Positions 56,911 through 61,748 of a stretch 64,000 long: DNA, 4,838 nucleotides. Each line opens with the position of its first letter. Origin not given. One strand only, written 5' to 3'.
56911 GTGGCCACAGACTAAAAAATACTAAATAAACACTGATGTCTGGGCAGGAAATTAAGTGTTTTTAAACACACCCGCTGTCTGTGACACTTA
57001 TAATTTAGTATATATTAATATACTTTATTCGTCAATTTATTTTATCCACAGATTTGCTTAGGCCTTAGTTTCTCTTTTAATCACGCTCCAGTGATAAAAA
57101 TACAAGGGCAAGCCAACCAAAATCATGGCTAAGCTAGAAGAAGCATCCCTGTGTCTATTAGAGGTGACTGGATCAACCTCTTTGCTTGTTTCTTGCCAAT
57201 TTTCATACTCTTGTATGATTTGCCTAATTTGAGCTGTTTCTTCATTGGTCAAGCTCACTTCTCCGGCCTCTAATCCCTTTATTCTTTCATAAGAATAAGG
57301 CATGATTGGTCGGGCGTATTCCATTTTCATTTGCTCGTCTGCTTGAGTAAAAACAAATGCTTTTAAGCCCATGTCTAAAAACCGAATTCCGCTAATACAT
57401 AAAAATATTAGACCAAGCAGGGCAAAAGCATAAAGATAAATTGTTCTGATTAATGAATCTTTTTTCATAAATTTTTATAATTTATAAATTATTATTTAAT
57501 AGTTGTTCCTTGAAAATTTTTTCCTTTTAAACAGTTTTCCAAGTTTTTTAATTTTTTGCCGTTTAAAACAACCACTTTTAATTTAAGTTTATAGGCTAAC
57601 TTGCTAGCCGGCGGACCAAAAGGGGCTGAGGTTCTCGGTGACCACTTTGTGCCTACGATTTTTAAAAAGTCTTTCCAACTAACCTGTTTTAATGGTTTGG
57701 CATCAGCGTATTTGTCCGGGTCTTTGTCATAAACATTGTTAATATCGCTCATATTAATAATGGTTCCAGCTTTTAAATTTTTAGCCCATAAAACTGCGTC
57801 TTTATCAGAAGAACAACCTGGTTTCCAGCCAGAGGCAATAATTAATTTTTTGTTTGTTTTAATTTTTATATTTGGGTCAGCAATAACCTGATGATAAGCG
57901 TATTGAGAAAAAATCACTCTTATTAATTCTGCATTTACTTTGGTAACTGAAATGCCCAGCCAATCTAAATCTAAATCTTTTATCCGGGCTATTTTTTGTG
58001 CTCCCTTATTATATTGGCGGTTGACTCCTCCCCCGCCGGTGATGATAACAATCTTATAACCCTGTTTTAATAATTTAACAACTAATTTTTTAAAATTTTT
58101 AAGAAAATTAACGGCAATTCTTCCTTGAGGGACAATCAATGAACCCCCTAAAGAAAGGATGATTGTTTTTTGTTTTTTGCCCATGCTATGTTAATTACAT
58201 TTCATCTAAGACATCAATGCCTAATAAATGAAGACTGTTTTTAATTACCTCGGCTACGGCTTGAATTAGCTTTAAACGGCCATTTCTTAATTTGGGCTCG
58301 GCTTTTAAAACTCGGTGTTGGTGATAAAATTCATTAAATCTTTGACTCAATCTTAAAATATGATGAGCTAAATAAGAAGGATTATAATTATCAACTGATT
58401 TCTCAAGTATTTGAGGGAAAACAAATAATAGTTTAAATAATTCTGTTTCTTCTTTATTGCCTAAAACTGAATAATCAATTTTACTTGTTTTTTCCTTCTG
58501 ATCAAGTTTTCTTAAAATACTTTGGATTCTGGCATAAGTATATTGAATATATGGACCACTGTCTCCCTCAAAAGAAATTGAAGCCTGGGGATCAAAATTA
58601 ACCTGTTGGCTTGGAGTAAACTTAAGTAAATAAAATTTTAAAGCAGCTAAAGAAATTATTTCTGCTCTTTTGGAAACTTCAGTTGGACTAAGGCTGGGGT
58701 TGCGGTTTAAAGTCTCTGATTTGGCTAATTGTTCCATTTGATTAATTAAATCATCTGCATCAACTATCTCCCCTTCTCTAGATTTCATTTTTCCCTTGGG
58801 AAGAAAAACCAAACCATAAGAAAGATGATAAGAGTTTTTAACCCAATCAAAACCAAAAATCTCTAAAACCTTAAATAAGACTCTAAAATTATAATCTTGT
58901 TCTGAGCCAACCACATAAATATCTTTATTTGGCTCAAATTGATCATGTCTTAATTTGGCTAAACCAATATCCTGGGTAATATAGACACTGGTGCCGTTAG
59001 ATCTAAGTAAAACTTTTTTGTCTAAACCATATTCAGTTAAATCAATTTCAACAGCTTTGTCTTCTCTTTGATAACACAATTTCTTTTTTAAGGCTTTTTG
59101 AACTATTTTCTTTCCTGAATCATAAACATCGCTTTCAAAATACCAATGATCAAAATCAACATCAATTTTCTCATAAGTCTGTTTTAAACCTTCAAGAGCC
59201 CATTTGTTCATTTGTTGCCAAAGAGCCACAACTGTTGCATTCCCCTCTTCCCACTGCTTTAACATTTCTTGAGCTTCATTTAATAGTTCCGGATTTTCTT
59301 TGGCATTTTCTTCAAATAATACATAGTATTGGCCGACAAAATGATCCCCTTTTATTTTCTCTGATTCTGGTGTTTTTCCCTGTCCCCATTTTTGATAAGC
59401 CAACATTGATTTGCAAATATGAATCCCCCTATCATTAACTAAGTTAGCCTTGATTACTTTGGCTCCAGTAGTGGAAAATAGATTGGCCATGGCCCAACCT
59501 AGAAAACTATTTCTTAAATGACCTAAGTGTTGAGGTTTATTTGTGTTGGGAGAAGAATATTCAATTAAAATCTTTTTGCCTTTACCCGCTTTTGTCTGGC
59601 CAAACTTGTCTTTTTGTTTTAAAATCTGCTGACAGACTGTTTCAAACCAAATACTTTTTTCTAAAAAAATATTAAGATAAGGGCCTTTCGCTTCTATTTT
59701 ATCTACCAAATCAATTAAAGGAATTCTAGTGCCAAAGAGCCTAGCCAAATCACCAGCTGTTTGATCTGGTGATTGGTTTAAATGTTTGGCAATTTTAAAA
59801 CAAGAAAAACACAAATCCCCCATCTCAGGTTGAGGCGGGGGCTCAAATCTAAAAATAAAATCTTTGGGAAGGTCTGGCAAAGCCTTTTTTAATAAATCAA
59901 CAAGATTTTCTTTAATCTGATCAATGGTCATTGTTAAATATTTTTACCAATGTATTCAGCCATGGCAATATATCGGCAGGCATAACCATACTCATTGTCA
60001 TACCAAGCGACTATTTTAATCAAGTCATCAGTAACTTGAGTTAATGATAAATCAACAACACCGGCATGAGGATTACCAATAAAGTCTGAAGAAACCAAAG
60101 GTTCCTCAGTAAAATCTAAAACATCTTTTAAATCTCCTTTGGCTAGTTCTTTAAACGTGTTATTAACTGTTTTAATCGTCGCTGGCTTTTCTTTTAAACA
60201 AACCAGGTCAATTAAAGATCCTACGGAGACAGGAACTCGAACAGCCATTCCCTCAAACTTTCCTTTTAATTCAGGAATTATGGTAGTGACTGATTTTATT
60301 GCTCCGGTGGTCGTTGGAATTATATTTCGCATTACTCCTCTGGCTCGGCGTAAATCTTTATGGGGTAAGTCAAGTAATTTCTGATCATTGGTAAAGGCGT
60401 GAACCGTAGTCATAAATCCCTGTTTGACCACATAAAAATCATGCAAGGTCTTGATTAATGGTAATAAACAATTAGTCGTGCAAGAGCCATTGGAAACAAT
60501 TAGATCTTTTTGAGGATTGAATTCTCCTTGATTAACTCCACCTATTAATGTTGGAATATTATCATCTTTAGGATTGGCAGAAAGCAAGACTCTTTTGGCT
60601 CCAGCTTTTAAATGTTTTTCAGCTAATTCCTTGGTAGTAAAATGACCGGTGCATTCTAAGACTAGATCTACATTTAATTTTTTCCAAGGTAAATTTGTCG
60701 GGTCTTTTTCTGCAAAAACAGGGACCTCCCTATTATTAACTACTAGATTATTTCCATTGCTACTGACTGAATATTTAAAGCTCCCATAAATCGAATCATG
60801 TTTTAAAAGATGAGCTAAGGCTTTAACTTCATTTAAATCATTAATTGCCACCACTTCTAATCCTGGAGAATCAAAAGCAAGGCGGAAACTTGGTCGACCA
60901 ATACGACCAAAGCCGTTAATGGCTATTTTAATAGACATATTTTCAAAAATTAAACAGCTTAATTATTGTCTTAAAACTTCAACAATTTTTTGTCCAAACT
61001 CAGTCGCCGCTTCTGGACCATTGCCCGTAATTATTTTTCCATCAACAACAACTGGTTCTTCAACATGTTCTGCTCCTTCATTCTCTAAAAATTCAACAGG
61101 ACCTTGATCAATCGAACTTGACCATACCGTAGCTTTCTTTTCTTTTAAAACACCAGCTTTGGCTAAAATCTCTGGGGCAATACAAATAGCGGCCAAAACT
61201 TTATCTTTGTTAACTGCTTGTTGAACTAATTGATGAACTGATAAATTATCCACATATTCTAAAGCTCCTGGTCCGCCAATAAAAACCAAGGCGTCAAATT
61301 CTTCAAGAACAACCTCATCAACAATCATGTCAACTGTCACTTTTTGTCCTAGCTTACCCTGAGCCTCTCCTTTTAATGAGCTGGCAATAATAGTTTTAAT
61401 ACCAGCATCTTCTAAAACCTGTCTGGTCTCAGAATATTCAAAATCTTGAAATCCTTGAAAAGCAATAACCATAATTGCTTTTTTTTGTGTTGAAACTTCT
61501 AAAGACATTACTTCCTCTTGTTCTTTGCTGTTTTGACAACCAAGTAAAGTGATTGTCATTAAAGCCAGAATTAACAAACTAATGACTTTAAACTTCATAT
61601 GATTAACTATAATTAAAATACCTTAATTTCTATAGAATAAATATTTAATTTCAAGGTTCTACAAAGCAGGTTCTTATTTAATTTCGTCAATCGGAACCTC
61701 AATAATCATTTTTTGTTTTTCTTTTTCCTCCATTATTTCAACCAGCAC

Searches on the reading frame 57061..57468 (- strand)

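Call 41: search_protein_families(library=pfam, proteins=[window:57061-57468:-], max_evalue=0.01)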
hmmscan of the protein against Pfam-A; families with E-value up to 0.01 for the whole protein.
window:57061-57468:- (136 aa): 1 family
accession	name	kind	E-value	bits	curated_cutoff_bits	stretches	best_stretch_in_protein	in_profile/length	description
PF18920.5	DUF5671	-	5.5e-09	36.4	28.4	2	106-132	42-68/132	Domain of unknown function (DUF5671)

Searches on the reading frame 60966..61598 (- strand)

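Call 41: search_protein_families(library=pfam, proteins=[window:60966-61598:-], max_evalue=0.01)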
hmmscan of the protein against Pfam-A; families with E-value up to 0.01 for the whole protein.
window:60966-61598:- (211 aa): 1 family
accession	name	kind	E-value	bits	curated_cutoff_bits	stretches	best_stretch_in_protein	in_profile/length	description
PF01965.30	DJ-1_PfpI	-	2.1e-40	138.7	26.6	1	41-207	2-164/165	DJ-1/PfpI family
